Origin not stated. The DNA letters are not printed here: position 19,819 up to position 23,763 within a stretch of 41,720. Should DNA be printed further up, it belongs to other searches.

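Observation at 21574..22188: IleRS carries a complete histidine-phosphatase (PGAM-like) domain nested inside its catalytic core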

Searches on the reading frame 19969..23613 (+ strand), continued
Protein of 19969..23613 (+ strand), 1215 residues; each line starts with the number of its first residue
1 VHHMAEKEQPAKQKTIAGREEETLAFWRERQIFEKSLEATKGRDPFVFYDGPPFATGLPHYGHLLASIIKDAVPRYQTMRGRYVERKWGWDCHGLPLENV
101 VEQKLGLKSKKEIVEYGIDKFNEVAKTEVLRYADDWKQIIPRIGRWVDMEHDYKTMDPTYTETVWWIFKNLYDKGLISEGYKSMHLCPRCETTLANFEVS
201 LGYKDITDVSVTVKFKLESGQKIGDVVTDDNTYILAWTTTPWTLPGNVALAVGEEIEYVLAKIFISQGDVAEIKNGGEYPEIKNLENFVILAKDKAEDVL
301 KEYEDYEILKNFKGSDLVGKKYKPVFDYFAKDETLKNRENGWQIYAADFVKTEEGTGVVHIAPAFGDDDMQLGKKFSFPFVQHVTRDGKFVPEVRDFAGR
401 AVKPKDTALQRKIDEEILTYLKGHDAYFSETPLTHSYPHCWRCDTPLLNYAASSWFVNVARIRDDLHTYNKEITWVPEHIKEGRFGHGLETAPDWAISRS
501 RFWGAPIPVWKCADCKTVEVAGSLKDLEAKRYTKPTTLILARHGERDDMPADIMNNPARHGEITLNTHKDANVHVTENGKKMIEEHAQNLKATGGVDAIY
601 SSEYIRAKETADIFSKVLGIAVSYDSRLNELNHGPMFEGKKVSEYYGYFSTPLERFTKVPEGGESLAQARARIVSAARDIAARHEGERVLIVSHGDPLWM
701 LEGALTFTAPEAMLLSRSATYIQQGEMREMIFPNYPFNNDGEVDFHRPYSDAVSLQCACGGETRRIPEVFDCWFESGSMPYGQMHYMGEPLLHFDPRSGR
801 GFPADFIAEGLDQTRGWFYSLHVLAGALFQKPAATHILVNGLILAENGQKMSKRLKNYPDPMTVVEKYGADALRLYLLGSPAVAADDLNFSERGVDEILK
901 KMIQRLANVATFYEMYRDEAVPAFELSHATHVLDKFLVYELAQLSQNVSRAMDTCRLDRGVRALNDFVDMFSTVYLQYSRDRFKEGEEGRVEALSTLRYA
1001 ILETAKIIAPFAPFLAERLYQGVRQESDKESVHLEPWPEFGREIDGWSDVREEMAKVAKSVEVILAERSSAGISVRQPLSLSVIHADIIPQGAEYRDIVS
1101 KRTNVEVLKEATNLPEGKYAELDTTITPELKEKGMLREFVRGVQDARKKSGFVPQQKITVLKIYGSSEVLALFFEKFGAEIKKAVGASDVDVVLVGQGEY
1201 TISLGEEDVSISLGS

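Call 8: search_solved_structures(query=window:19969-23613:+, show_alignments=2, max_evalue=1e-20)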
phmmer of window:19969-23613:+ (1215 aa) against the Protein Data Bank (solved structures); distinct sequences matched with E-value up to 1e-20: 18.
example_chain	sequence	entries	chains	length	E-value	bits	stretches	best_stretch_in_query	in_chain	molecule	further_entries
9w01_B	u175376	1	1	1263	3.5e-200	670.7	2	17-529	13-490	Isoleucine--tRNA ligase, cytoplasmic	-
1ile_A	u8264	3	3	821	7.8e-195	653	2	19-535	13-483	ISOLEUCYL-TRNA SYNTHETASE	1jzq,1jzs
8c8u_A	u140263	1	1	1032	9.5e-188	629.5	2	18-528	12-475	Isoleucine--tRNA ligase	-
8c8v_A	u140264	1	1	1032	9.9e-188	629.5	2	18-529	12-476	Isoleucine--tRNA ligase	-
8c9d_A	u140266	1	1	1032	3e-186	624.6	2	18-529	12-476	Isoleucine--tRNA ligase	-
6ldk_A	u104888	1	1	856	3.8e-185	620.9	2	18-528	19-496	Isoleucine--tRNA ligase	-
8wnd_A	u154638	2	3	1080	4.8e-185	620.6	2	19-529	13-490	isoleucine--tRNA ligase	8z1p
8c8w_A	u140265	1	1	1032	4.9e-185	620.5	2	18-528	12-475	Isoleucine--tRNA ligase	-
9wqs_A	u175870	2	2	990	2e-183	615.2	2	19-529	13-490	Isoleucine--tRNA ligase, cytoplasmic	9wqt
7d5c_A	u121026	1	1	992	2e-183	615.2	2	19-529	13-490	Isoleucine--tRNA ligase, cytoplasmic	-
8c9e_A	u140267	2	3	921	1.2e-79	271.5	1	15-512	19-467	Isoleucine--tRNA ligase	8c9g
1ffy_A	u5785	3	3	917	1.6e-78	267.7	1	18-516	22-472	ISOLEUCYL-TRNA SYNTHETASE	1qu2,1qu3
8c9f_A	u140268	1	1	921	3.6e-77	263.3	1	15-512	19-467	Isoleucine--tRNA ligase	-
8wnf_A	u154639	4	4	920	1.6e-67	231.3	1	17-261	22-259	Isoleucine--tRNA ligase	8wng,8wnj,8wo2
8wni_A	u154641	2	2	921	1.6e-67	231.3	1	17-261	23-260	Isoleucine--tRNA ligase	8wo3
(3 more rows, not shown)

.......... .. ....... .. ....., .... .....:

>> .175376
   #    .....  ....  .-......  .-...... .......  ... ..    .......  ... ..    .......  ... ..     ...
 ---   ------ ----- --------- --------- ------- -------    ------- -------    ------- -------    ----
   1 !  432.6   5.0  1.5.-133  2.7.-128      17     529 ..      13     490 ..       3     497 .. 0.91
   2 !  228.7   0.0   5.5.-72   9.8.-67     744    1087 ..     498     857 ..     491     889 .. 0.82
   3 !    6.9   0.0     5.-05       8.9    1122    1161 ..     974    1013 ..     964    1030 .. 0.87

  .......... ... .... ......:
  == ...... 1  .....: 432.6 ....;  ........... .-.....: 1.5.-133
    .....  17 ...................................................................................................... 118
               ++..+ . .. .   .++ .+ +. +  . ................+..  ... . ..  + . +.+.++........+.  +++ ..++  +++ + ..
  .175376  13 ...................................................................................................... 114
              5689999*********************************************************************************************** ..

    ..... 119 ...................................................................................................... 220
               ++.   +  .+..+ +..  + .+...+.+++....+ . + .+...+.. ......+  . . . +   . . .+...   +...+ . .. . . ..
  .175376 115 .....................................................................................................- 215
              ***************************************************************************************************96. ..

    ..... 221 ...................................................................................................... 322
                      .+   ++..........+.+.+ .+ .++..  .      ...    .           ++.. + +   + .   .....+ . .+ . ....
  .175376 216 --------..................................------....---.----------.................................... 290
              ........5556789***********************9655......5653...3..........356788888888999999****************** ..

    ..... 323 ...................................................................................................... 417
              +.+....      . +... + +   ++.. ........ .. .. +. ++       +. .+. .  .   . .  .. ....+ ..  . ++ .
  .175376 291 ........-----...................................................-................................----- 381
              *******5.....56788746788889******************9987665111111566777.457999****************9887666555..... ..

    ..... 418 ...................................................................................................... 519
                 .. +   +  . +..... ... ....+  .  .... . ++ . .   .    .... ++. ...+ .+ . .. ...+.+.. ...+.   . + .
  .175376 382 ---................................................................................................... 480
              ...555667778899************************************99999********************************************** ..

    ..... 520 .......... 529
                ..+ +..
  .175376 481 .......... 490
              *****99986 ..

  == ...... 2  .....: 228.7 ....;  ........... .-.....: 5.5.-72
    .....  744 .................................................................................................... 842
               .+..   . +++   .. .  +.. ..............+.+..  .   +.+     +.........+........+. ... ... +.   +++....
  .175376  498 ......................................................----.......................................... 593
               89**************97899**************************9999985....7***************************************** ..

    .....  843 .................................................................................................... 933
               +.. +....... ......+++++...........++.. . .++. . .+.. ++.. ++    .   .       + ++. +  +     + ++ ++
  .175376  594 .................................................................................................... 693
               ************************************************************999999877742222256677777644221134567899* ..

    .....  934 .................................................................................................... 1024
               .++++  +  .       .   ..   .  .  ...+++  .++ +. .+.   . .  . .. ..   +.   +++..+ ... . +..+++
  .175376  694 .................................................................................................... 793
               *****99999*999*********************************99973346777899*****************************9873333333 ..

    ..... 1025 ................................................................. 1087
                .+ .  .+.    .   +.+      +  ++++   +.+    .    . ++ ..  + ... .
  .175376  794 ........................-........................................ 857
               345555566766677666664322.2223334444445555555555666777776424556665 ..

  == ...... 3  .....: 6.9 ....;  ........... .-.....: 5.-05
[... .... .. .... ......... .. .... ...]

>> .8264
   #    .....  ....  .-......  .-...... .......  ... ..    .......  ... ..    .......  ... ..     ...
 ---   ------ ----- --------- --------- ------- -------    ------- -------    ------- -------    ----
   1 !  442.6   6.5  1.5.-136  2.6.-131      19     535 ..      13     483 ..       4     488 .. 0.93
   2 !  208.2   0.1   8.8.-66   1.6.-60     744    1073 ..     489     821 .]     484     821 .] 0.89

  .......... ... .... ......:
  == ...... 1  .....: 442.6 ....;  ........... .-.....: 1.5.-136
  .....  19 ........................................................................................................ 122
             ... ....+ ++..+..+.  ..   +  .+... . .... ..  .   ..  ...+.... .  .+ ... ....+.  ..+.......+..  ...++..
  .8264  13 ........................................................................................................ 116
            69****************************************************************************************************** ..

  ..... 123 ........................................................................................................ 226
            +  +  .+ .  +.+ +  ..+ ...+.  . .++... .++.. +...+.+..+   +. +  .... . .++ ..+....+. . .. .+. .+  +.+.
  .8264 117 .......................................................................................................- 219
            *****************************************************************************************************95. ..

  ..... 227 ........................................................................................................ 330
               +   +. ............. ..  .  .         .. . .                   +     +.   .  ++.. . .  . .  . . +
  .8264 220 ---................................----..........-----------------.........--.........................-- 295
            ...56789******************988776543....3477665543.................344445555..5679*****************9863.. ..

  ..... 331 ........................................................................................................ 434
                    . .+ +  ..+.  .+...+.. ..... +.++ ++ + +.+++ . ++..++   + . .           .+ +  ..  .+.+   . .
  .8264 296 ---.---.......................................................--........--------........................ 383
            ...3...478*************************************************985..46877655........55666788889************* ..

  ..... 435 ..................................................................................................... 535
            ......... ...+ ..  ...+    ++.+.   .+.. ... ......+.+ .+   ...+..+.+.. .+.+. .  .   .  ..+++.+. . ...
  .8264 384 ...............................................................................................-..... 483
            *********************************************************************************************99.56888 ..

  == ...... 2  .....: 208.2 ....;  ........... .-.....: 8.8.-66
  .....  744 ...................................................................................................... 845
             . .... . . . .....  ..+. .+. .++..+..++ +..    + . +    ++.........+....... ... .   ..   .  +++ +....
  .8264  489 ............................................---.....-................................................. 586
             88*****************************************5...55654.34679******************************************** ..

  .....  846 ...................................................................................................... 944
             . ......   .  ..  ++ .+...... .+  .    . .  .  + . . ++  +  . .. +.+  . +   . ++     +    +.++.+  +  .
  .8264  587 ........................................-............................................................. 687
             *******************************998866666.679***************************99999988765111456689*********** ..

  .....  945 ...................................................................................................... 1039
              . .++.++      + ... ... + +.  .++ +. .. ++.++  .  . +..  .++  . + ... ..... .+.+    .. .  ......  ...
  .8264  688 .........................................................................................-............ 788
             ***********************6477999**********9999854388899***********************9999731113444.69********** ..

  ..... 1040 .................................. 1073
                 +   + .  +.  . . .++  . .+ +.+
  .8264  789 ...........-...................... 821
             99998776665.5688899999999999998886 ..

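Call 79: predict_structure(alignment_id=A3)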
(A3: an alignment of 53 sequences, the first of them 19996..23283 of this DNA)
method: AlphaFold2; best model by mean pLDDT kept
length: 1096 residues; sequences in the alignment: 53
mean_pLDDT: 89.8   pTM: 0.85
mean pLDDT of the five models: 89.8, 88.2, 87.7, 85.4, 84.3
residues with pLDDT >= 90: 725; 70-90: 331; 50-70: 24; < 50: 16
segments of 3 or more residues with pLDDT < 50: 261-274
pLDDT, mean of each block of 10 residues (from residue 1): 74 94 93 92 72 89 95 91 76 84 88 89 82 90 88 95 96 87 73 83 95 92 93 94 96 74 43 64 92 85 95 95 92 95 90 91 91 91 94 83 88 91 88 85 90 92 89 77 85 89 94 95 95 93 84 86 91 96 95 96 97 96 93 93 91 94 96 96 96 93 89 93 95 93 94 93 85 91 91 92 77 93 92 88 77 93 97 92 95 95 89 85 94 97 94 97 91 88 93 98 97 93 96 90 93 93 90 89 91 91
secondary structure, 60 per line:
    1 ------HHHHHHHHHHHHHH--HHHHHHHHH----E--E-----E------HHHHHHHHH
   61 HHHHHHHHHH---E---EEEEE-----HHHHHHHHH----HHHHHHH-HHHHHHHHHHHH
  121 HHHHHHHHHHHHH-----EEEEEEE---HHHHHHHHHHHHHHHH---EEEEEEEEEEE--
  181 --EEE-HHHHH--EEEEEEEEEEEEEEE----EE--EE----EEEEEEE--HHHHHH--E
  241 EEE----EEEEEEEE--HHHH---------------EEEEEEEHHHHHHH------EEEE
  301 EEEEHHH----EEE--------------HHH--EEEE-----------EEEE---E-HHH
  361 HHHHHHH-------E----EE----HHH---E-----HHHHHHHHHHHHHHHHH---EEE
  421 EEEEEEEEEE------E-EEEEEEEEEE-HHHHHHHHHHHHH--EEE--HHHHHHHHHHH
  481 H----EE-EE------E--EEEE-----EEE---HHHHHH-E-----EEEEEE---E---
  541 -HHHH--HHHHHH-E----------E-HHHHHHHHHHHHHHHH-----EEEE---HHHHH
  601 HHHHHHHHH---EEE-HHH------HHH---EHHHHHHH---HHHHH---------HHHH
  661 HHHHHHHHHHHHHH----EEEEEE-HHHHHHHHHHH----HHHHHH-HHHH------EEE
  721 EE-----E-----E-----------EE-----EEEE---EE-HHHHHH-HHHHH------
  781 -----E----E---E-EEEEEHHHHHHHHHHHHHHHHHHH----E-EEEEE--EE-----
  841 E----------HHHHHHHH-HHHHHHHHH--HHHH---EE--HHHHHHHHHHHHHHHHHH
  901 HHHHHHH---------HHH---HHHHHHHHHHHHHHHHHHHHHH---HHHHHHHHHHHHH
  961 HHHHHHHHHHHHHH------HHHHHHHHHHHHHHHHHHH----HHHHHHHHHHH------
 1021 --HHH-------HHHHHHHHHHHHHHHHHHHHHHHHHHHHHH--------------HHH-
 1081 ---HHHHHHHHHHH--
elements in order (helices of 4 or more, strands of 3 or more residues): H7-20 H23-31 H52-70 E78-82 H88-96 H101-107 H109-133 E139-145 H149-164 E168-178 E183-185 H187-191 E194-208 E223-229 H232-237 E240-243 E248-255 H258-261 E277-283 H284-290 E297-304 E312-314 E334-337 E349-352 H358-367 H398-414 E418-430 E439-448 H450-462 E465-467 H470-481 E500-503 E509-511 H515-520 E528-533 H542-545 H548-553 H568-583 E589-592 H596-609 E613-615 H633-639 H643-647 H657-674 E679-684 H686-696 H701-706 H708-711 E718-722 E753-756 H763-768 H770-774 E797-801 H802-820 E827-831 H852-859 H861-869 H872-875 H883-907 H923-944 H948-974 H981-999 H1004-1014 H1033-1062 H1084-1094
